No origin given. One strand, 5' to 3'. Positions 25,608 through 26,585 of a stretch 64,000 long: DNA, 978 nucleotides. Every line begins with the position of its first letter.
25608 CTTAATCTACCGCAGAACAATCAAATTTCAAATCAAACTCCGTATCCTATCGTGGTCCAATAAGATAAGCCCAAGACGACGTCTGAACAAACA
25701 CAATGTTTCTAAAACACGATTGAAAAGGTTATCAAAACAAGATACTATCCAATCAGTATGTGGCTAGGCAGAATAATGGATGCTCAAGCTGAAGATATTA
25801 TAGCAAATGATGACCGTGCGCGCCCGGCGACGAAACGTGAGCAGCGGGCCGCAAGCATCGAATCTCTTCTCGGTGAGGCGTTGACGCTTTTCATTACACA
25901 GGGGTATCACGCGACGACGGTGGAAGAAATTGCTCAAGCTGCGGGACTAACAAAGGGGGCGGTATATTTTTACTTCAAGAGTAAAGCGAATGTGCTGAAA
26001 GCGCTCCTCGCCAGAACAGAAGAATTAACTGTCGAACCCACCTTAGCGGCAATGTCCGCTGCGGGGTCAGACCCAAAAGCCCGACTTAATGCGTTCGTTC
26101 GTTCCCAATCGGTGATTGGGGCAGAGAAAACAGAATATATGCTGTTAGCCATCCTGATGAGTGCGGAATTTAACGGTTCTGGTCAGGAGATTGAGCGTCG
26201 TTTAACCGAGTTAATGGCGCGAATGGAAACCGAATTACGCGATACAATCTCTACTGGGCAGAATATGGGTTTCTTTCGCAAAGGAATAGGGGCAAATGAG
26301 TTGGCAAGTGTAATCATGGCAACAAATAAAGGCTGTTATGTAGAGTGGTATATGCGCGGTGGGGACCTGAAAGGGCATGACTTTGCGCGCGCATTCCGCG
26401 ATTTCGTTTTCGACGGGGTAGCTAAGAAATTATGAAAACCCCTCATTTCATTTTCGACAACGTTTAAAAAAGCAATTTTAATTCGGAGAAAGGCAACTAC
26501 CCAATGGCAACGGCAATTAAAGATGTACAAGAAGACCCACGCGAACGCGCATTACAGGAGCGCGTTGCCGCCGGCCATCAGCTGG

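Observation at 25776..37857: Convergent two-operon CoA-dependent oxygenase/hydrolase island of unknown substrate (best candidate for an undescribed system)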

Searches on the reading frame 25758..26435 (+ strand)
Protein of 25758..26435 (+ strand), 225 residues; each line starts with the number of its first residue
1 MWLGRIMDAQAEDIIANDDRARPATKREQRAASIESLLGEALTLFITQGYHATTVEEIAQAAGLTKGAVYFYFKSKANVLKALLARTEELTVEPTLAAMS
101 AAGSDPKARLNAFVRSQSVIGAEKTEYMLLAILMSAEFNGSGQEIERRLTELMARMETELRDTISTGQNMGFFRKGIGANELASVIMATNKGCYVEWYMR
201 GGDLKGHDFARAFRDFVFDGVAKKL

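Call 3: search_protein_families(library=pfam, proteins=[window:25758-26435:+], max_evalue=0.01)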
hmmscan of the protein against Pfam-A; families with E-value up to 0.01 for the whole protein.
window:25758-26435:+ (225 aa): 6 families
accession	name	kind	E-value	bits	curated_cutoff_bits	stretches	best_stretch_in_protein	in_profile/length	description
PF00440.29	TetR_N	-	7.6e-17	61.3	24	1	38-83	2-47/47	Bacterial regulatory proteins, tetR family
PF17932.6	TetR_C_24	-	6.5e-07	30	26.4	1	104-221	2-114/114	Tetracyclin repressor-like, C-terminal domain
PF13977.11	TetR_C_6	-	2.1e-05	25.1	27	1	106-217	1-110/115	BetI-type transcriptional repressor, C-terminal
PF16925.10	TetR_C_13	-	5.2e-05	24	27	1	134-196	30-92/109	Tetracyclin repressor-like, C-terminal domain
PF17938.6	TetR_C_29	-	0.0018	18.8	26.2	1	140-189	32-83/119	Tetracyclin repressor-like, C-terminal domain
PF08359.16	TetR_C_4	-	0.0034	18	21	1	105-201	21-114/133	YsiA-like protein, C-terminal region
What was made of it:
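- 25758..26435 (+): TetR-family regulator of Module 1. TetR_N 61 bits (call 3).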

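Call 5: search_protein_families(library=ncbifam, proteins=[window:25758-26435:+], max_evalue=0.001)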
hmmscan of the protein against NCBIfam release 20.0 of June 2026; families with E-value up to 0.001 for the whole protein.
window:25758-26435:+ (225 aa): 20 families
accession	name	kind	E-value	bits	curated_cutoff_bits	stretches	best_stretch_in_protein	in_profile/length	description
NF041196.1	ScbR_bind_reg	equivalog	2.7e-15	57.1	150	1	35-193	9-161/191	ScbR family autoregulator-binding transcription factor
NF053878.1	FATransRegFadRBac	equivalog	3.5e-15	56.3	200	1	36-221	7-188/190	fatty acid metabolism transcriptional regulator FadR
NF051457.1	acryl_TF_AcuR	equivalog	3.5e-13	49.3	247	1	18-187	3-173/204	acrylate utilization transcriptional regulator AcuR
NF007949.0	PRK10668.1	equivalog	5.2e-12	45.7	271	1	29-169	7-150/216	multidrug efflux transporter transcriptional repressor AcrR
NF053731.1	TransRegFasRMycb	equivalog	7.2e-12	45.5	330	1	27-127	6-106/199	HTH-type transcriptional activator FasR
NF051852.1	efflux_TF_MtrR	exception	1e-11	45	280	1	33-91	11-69/205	multidrug efflux system transcriptional repressor MtrR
NF007430.0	PRK09975.1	equivalog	1.4e-11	44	274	1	34-215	13-195/220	acrEF/envCD operon transcriptional regulator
TIGR03968.1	mycofact_TetR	equivalog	1.3e-10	41.2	224.9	1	28-80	5-57/190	mycofactocin system transcriptional regulator MftR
TIGR03384.1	betaine_BetI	equivalog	1.2e-09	38.2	201.3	1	41-117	17-92/189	choline-binding transcriptional repressor BetI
NF050111.1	TransRegSACE7040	equivalog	2.6e-09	37.3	250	1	35-117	4-85/186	SACE_7040 family transcriptional regulator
NF001978.0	PRK00767.1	equivalog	7.1e-09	35.7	118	1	38-116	15-93/197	transcriptional regulator BetI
NF037937.1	septum_RefZ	equivalog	9.2e-09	35.5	180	1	37-87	4-54/195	forespore capture DNA-binding protein RefZ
TIGR03613.1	RutR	equivalog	3.7e-08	33.4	368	1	34-118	10-92/202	pyrimidine utilization regulatory protein R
NF058643.1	TranRegCurRPseudo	equivalog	1.3e-07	31.5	300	1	37-170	12-146/193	TetR family transcriptional repressor CurR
NF007015.0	PRK09480.1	equivalog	1.3e-07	31.4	120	1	25-195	6-170/197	nucleoid occlusion factor SlmA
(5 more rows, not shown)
